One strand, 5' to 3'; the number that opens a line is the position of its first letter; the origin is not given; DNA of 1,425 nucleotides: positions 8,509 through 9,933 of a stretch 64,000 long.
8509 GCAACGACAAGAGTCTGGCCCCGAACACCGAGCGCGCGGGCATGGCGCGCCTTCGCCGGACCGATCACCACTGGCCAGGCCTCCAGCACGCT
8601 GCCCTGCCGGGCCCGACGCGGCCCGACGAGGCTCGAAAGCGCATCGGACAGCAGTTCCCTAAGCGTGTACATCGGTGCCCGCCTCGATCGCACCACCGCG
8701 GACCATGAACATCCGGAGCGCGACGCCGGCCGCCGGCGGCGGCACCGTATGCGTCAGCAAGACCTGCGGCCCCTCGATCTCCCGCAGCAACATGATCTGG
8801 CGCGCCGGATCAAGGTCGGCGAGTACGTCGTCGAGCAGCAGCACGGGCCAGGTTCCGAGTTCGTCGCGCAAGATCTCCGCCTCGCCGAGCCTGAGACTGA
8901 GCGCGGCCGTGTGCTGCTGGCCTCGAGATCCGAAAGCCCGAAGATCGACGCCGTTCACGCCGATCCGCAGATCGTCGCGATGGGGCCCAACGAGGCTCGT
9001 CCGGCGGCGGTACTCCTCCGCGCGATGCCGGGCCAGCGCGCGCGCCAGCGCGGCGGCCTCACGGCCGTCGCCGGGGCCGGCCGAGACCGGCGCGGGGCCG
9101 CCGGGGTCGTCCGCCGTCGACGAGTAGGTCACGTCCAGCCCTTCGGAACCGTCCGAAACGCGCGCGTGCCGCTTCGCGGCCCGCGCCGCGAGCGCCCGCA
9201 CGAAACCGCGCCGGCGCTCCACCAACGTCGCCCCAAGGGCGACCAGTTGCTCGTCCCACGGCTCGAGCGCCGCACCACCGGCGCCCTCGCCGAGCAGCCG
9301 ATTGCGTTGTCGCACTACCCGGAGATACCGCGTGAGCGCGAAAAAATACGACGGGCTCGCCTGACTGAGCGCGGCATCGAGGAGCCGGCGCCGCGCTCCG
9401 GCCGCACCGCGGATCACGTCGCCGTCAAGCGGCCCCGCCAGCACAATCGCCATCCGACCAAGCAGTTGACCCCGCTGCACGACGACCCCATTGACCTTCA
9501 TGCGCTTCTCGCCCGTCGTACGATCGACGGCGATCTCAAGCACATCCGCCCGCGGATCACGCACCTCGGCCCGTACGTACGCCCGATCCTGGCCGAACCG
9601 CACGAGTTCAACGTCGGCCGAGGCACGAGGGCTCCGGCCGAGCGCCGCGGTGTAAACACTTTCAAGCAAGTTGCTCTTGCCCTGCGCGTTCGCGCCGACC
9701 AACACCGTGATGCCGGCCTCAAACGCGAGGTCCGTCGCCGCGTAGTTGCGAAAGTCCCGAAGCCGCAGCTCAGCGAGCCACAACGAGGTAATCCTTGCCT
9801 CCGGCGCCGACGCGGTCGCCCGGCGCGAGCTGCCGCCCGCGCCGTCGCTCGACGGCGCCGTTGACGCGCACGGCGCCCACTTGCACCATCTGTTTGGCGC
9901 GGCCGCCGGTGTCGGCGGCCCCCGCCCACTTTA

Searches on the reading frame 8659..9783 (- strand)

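Call 65: search_protein_families(library=pfam, proteins=[window:8659-9783:-], max_evalue=0.00001)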
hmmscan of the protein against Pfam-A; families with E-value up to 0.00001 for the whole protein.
window:8659-9783:- (374 aa): 2 families
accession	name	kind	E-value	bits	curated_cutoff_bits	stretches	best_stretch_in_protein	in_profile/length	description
PF02463.25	SMC_N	-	7.9e-12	45.5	40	1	3-334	2-181/220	RecF/RecN/SMC N terminal domain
PF13476.12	AAA_23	-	1.1e-07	33.1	27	1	5-93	1-86/201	AAA domain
